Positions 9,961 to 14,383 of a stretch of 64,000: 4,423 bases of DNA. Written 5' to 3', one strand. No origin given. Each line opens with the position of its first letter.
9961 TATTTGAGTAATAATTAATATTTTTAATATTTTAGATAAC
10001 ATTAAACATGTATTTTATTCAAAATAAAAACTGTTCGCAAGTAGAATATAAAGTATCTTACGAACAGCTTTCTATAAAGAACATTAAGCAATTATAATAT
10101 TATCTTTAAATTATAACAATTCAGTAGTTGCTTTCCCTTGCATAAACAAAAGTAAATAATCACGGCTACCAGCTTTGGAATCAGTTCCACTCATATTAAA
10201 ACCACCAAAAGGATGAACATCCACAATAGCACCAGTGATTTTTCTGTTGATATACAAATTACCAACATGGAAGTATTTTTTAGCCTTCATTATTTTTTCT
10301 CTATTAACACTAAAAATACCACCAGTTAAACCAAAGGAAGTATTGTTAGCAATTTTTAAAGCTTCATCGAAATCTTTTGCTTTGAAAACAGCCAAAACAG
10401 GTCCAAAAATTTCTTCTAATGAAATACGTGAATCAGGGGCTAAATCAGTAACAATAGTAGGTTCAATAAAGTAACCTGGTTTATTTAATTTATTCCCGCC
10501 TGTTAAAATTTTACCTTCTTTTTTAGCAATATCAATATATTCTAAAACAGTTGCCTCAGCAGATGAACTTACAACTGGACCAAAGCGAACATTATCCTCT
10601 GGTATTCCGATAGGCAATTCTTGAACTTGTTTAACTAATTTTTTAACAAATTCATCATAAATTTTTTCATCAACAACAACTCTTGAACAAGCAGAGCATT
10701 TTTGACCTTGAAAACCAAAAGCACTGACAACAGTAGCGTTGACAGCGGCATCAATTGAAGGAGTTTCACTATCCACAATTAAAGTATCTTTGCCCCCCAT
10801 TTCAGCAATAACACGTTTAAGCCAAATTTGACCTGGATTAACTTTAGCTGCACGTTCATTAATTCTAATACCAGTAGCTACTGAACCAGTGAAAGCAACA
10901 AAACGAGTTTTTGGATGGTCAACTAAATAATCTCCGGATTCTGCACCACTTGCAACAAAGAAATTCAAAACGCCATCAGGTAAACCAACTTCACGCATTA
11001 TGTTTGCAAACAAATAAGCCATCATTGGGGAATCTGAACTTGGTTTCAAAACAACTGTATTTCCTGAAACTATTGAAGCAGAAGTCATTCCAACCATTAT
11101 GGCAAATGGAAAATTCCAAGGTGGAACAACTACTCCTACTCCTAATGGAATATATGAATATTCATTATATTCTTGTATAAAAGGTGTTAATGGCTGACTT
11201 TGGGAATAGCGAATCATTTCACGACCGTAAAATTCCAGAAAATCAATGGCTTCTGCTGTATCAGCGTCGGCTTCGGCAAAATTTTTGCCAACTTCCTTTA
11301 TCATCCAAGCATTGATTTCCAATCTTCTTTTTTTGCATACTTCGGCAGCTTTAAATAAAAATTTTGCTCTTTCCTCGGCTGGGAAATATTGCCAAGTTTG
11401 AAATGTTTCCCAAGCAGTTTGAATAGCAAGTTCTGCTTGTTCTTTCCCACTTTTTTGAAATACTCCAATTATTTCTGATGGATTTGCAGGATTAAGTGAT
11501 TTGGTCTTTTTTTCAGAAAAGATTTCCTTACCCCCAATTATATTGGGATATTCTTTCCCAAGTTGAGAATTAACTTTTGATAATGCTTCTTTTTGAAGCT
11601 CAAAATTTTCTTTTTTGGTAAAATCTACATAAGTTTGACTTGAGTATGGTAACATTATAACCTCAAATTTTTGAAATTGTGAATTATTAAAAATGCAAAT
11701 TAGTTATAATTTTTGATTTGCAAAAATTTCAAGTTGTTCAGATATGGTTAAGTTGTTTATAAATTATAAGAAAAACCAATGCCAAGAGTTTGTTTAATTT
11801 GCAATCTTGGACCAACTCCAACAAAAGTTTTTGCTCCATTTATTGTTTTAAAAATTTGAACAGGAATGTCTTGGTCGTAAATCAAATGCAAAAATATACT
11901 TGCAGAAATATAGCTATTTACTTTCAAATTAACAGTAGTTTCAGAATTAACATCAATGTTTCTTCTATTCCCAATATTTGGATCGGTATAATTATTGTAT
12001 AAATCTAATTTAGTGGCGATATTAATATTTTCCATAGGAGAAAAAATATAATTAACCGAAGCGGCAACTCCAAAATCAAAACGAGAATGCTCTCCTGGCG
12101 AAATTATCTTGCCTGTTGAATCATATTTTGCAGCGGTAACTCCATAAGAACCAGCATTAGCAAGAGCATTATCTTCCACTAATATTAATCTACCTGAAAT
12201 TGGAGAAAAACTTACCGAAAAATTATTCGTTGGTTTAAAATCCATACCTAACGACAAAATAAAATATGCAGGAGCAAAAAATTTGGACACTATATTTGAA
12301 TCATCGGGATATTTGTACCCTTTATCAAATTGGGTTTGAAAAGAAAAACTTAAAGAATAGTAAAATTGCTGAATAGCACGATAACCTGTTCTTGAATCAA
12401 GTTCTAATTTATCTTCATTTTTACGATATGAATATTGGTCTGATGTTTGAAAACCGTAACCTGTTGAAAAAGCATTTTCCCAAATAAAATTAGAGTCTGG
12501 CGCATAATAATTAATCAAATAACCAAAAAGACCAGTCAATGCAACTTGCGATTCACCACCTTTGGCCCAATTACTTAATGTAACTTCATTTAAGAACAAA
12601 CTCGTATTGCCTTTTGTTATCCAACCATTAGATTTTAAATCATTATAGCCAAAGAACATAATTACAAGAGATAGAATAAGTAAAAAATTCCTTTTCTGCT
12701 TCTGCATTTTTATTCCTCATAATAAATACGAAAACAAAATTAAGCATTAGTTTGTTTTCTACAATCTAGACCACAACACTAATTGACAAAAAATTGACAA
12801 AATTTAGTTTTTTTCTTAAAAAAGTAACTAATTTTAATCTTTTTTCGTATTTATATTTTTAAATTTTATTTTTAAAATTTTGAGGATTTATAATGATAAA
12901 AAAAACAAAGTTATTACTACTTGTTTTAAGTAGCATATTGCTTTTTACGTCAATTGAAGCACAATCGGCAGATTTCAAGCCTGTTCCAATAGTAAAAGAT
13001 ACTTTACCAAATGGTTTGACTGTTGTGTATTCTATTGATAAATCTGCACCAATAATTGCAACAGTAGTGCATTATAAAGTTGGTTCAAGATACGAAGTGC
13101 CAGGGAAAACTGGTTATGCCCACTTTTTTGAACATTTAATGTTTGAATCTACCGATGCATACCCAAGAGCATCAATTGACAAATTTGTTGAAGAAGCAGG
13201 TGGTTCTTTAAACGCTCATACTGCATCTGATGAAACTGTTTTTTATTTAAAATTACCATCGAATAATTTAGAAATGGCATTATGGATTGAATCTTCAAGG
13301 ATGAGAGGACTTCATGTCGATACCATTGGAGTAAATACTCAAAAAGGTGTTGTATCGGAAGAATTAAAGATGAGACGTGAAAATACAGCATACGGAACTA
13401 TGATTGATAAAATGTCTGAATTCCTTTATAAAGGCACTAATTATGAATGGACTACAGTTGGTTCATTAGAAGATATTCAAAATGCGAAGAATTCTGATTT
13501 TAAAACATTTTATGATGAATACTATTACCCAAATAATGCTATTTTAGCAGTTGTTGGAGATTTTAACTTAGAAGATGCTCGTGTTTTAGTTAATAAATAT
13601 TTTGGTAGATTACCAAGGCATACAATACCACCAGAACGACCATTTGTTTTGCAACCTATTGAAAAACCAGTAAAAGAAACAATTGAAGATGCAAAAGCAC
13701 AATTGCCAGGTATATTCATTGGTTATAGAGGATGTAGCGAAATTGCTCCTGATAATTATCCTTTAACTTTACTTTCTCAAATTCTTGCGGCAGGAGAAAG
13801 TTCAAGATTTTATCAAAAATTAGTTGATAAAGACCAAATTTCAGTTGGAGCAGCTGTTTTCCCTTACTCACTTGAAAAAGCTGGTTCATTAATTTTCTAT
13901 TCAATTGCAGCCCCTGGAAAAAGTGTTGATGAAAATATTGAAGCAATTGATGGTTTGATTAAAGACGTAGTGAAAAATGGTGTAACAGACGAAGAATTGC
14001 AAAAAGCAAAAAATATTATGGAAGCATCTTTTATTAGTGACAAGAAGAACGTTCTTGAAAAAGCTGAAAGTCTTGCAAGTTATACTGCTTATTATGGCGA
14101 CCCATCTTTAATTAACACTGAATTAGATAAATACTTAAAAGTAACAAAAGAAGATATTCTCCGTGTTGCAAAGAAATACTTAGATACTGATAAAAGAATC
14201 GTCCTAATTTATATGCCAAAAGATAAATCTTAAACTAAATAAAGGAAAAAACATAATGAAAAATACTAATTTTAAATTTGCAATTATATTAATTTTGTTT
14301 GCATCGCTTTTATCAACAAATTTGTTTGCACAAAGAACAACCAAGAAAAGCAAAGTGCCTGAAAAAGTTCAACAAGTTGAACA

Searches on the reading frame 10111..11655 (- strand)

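Call 9: search_protein_families(library=pfam, proteins=[window:10111-11655:-], max_evalue=0.001)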
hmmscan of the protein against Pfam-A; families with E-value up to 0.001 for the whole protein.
window:10111-11655:- (514 aa): 2 families
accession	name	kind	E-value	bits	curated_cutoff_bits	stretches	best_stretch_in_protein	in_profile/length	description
PF00171.27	Aldedh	-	1.6e-137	459.2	23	1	49-508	7-459/461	Aldehyde dehydrogenase family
PF05893.19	LuxC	-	0.00019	20.9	21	0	167-353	85-268/401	Acyl-CoA reductase (LuxC)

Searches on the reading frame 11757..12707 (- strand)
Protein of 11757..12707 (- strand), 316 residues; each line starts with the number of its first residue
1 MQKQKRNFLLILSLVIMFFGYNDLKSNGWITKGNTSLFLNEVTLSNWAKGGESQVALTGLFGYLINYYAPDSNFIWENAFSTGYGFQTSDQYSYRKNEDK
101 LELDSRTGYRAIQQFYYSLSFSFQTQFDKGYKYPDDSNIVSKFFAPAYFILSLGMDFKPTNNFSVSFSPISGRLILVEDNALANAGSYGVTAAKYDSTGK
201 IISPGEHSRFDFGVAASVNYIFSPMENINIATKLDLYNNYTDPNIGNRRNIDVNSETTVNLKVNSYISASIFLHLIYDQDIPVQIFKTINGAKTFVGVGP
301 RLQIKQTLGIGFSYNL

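Call 9: search_protein_families(library=pfam, proteins=[window:11757-12707:-], max_evalue=0.001)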
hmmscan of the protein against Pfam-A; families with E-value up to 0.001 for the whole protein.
window:11757-12707:- (316 aa): 1 family
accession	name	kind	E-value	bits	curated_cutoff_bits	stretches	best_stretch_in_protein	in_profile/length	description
PF11276.14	DUF3078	-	4.8e-23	81.8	25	1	39-131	1-92/92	Protein of unknown function (DUF3078)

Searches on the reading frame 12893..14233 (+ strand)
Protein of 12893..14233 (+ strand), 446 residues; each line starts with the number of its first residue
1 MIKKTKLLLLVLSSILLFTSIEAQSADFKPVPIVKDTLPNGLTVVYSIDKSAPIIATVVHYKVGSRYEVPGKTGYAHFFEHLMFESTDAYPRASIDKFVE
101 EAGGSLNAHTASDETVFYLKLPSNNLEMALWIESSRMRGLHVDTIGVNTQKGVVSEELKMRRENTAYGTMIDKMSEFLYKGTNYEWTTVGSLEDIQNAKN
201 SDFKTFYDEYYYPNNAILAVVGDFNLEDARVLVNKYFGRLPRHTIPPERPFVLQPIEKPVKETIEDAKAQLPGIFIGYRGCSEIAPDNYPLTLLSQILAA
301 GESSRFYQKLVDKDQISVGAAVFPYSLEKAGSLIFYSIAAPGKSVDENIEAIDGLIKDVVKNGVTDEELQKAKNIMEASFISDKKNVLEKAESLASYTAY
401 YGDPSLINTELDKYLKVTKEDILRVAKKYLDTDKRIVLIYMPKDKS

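Call 8: search_protein_families(library=pfam, proteins=[window:12893-14233:+], max_evalue=0.001)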
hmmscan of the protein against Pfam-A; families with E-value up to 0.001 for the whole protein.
window:12893-14233:+ (446 aa): 2 families
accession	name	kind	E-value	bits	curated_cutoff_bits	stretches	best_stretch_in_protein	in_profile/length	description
PF05193.26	Peptidase_M16_C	-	1.2e-33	116.9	23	1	202-375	6-180/181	Peptidase M16 inactive domain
PF00675.25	Peptidase_M16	-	3.5e-20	72.8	22.3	1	45-183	3-140/149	Insulinase (Peptidase family M16)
